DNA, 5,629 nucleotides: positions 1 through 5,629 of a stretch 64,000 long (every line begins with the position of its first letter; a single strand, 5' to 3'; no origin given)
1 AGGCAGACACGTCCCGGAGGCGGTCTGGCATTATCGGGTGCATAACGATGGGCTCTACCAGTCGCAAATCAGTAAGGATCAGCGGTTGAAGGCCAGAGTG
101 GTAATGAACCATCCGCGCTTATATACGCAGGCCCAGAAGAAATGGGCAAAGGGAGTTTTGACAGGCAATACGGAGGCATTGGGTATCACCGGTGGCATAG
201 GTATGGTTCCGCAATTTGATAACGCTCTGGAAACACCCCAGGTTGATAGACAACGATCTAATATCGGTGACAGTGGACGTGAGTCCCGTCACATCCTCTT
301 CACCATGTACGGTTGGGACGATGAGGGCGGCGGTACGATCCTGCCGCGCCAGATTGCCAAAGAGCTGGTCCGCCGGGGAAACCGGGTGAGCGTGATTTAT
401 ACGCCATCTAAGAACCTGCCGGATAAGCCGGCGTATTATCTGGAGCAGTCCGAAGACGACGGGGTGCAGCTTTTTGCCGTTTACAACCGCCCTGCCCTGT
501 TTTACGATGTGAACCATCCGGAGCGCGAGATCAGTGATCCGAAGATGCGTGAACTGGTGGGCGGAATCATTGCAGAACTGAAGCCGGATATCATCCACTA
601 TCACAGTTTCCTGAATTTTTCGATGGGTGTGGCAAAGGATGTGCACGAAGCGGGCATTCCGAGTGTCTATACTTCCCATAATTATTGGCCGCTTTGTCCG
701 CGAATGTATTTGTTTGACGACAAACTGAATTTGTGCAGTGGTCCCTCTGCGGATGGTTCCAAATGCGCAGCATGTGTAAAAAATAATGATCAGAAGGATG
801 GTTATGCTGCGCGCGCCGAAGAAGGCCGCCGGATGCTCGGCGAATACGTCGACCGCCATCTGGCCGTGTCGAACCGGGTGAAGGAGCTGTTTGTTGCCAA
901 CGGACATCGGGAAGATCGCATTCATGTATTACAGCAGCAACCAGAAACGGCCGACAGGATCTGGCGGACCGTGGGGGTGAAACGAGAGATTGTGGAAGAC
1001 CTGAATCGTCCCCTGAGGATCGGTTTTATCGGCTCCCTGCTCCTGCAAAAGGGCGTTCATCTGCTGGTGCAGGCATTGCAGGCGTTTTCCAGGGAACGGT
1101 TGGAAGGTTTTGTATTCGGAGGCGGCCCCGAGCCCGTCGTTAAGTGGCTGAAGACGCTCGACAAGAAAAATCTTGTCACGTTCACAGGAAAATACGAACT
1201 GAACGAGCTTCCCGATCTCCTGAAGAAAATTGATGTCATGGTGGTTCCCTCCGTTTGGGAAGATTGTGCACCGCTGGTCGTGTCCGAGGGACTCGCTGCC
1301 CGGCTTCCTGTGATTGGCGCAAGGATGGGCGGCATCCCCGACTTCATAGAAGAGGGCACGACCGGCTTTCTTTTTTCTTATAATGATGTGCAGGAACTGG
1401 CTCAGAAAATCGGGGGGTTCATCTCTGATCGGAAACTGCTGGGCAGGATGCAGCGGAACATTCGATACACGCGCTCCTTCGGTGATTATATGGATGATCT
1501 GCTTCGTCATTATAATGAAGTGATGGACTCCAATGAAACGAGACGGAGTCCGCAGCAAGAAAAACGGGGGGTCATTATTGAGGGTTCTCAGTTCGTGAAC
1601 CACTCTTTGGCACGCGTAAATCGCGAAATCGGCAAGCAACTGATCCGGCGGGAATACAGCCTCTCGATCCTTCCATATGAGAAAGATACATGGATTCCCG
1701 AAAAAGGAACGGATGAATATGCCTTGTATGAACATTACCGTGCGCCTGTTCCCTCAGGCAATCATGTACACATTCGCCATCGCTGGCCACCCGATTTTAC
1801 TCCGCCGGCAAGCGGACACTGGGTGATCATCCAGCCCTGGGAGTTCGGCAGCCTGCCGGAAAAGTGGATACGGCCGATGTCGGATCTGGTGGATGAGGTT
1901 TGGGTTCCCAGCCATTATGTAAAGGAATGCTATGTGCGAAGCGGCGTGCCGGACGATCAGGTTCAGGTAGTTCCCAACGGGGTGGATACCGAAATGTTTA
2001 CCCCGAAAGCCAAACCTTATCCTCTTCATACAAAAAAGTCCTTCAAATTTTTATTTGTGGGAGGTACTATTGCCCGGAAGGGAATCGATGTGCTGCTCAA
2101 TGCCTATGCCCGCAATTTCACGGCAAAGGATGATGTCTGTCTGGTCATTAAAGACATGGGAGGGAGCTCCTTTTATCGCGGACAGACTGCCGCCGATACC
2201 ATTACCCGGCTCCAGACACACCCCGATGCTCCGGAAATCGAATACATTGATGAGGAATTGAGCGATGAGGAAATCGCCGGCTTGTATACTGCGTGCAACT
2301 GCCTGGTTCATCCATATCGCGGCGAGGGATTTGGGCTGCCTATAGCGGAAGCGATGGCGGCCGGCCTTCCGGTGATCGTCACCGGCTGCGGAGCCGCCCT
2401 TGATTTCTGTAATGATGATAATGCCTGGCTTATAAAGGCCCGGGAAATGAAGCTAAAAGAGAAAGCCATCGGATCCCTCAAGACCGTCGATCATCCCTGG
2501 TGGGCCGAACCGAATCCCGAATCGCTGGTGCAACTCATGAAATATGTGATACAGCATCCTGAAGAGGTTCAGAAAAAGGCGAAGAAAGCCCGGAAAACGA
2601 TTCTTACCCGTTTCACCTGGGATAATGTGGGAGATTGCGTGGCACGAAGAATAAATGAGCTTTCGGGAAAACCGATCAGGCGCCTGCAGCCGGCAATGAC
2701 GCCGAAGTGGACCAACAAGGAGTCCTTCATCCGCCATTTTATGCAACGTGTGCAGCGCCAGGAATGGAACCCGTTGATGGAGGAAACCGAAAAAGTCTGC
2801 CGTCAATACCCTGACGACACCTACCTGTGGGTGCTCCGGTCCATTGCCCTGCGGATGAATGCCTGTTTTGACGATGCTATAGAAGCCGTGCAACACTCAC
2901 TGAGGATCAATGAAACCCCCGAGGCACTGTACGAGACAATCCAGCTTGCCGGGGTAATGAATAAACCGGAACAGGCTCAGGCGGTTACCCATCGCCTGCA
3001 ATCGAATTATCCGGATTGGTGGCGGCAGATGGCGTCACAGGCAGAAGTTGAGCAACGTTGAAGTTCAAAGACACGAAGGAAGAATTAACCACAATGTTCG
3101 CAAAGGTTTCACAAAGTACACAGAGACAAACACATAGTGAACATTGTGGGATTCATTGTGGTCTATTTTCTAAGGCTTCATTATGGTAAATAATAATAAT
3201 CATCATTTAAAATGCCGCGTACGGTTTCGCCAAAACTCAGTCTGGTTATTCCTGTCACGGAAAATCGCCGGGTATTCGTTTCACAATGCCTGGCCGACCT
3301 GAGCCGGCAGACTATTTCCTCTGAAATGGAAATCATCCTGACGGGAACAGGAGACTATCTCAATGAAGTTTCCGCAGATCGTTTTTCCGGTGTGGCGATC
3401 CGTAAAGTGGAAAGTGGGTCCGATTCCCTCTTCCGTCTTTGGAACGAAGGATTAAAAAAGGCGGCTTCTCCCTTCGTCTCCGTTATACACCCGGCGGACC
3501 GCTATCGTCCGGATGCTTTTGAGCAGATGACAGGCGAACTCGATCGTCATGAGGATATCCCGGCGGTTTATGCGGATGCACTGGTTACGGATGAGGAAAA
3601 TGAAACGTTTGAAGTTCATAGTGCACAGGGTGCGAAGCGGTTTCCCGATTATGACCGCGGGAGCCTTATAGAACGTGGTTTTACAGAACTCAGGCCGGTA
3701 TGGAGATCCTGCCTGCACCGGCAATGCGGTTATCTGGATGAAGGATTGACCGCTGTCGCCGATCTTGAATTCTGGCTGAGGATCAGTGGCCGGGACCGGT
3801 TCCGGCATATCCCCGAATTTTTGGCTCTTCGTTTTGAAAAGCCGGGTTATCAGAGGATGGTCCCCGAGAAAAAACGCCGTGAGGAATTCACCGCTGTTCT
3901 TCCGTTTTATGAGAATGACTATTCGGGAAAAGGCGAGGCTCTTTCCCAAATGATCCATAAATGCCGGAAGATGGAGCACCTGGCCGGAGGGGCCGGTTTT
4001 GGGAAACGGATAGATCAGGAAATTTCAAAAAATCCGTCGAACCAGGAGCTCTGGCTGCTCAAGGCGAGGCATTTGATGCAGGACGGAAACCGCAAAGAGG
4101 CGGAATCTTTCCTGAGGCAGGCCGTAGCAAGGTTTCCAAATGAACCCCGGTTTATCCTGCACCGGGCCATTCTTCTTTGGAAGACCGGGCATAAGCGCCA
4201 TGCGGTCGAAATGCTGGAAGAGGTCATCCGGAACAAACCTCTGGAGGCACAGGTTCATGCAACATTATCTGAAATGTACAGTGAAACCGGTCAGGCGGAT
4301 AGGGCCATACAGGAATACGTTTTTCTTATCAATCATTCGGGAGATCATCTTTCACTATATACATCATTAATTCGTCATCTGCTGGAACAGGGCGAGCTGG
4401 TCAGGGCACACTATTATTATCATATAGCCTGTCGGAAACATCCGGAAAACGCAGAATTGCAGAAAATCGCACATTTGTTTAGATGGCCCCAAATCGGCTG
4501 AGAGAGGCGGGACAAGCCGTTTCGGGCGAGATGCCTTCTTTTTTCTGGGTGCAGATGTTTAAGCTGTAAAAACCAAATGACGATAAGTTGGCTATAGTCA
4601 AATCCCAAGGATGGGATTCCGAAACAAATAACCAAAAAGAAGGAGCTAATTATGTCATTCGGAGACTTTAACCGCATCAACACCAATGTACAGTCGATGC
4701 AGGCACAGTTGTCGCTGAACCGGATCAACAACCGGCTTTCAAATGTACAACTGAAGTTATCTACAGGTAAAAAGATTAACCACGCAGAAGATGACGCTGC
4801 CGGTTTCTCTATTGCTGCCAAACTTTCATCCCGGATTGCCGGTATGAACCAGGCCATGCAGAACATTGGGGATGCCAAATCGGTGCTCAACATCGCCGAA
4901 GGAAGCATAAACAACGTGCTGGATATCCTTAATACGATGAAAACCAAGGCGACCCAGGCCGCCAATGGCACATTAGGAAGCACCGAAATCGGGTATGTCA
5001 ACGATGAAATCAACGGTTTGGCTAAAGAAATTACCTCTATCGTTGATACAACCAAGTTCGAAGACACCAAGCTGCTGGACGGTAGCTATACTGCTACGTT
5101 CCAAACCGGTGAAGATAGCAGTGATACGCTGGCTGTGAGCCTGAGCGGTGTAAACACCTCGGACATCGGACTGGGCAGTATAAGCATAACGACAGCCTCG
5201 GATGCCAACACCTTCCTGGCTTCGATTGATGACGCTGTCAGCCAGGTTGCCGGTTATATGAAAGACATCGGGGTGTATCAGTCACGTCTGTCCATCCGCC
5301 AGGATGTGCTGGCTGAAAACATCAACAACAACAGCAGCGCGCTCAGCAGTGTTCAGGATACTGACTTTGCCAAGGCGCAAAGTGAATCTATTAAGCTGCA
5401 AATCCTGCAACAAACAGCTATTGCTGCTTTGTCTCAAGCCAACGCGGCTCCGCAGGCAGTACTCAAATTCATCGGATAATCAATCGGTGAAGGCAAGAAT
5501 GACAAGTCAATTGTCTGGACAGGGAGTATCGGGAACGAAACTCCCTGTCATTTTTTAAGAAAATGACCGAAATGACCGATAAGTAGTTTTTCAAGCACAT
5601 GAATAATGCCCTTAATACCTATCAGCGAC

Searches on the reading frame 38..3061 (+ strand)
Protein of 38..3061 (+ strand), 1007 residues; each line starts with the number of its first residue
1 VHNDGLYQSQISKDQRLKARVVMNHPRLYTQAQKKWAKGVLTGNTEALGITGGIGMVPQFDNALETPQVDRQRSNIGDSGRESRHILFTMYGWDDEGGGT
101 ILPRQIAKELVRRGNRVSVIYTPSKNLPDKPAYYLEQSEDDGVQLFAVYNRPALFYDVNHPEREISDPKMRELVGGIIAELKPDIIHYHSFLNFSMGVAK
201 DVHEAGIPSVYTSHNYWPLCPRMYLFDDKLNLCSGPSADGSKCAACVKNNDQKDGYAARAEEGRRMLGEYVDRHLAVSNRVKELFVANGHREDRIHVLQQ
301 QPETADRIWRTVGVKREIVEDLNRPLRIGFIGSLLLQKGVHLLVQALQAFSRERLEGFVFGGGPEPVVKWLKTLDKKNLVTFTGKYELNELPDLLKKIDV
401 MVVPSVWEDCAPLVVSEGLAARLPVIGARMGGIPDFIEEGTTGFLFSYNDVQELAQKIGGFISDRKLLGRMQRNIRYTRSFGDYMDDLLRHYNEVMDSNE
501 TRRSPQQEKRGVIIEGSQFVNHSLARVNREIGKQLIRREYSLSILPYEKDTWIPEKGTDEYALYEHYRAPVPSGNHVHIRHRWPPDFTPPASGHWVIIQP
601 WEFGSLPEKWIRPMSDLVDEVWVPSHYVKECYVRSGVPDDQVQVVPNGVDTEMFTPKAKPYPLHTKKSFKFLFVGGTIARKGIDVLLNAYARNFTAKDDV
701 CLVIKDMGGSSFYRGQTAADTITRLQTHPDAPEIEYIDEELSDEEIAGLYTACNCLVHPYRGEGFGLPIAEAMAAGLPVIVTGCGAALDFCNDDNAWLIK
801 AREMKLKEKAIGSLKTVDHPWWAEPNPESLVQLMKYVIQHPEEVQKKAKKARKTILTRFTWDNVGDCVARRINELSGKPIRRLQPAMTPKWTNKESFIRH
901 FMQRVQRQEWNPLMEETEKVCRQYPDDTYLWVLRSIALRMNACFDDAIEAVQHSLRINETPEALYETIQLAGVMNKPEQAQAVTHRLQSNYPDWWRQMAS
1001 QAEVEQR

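Call 55: search_protein_families(library=pfam, proteins=[window:38-3061:+], max_evalue=0.001)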
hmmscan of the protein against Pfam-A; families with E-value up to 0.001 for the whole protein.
window:38-3061:+ (1007 aa): 6 families
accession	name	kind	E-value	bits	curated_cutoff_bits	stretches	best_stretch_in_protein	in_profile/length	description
PF00534.26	Glycos_transf_1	-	1.3e-44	152.2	26.4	2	325-476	15-170/172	Glycosyl transferases group 1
PF13692.12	Glyco_trans_1_4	-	2e-43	148.5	27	2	327-464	3-142/142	Glycosyl transferases group 1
PF13439.12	Glyco_transf_4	-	4.7e-25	89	28.5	2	97-298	2-162/170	Glycosyltransferase Family 4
PF13579.12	Glyco_trans_4_4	-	8.4e-17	62.4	29.7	1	101-298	5-155/158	Glycosyl transferase 4-like domain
PF20706.3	GT4-conflict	-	8.7e-16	58.3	26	1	642-864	174-381/385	Family 4 Glycosyltransferase in conflict systems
PF13524.12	Glyco_trans_1_2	-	6.8e-08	33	25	1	739-863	33-137/144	Glycosyl transferase-like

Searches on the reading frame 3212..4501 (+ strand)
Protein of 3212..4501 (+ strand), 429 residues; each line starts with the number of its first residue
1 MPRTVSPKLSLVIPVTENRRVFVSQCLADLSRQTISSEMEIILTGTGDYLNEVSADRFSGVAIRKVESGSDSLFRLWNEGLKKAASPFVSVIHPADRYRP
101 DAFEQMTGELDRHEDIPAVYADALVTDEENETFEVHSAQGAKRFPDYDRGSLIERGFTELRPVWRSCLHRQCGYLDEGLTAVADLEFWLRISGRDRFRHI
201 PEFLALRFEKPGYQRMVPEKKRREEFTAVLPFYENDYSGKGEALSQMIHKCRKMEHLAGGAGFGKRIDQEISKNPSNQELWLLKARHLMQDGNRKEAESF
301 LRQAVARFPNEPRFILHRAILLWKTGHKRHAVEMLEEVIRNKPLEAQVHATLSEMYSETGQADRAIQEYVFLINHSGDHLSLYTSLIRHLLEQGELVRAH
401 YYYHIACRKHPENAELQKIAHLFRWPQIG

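Call 55: search_protein_families(library=pfam, proteins=[window:3212-4501:+], max_evalue=0.001)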
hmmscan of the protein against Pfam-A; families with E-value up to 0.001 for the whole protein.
window:3212-4501:+ (429 aa): 14 families
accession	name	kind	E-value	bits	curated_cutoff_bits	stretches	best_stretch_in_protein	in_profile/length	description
PF14559.12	TPR_19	-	1e-14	55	25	2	288-352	1-65/68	Tetratricopeptide repeat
PF13428.12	TPR_14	-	7e-11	42.1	23.5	1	279-320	2-43/44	Tetratricopeptide repeat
PF13432.12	TPR_16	-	4.6e-10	40.2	32.7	0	268-312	21-65/65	Tetratricopeptide repeat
PF07719.23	TPR_2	-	5.1e-08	32.9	27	0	279-310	2-33/34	Tetratricopeptide repeat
PF23914.1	TPR_CcmH_CycH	-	1.6e-07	31.8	42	1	269-372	41-147/158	Cytochrome c-type biogenesis protein H TPR domain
PF13181.12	TPR_8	-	9.2e-07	29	25.7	0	279-310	2-33/34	Tetratricopeptide repeat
PF14561.12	TPR_20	-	0.0001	23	25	0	301-369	11-81/90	Tetratricopeptide repeat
PF10300.15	Iml2-TPR_39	-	0.00012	21.5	22.2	1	290-351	242-303/467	Iml2/Tetratricopeptide repeat protein 39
PF12569.14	NatA_aux_su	-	0.00013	21.5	33.3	0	314-400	6-93/515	N-terminal acetyltransferase A, auxiliary subunit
PF25058.1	ARM_TT21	-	0.00015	22.2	27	0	274-358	53-140/155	Tetratricopeptide repeat protein 21 ARM repeat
PF13429.12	TPR_15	-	0.00019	21.4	26.2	0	311-415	145-249/280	Tetratricopeptide repeat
PF13371.12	TPR_9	-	0.0003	21.2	35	0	283-350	1-67/73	Tetratricopeptide repeat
PF13424.12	TPR_12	-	0.00051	20.6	30.1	0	281-340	6-73/77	Tetratricopeptide repeat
PF13431.12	TPR_17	-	0.00065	20.2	24.4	0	335-367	2-34/34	Tetratricopeptide repeat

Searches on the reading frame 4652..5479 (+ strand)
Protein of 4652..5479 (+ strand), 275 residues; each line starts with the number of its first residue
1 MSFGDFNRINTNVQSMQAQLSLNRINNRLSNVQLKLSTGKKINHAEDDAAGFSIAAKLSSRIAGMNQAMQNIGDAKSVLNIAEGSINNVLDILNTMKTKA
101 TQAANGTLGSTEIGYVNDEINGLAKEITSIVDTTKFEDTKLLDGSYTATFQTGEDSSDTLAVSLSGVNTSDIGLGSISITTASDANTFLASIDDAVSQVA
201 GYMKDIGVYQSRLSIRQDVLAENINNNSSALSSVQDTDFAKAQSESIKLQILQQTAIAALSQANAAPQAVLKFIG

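Call 55: search_protein_families(library=pfam, proteins=[window:4652-5479:+], max_evalue=0.001)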
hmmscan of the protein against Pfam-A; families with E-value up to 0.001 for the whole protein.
window:4652-5479:+ (275 aa): 2 families
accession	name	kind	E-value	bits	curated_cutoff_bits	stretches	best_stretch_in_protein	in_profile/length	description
PF00669.25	Flagellin_N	-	4.7e-34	117.9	26.6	1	9-147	1-139/139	Bacterial flagellin N-terminal helical region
PF00700.27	Flagellin_C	-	1.9e-15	57.4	23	1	190-274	2-86/86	Bacterial flagellin C-terminal helical region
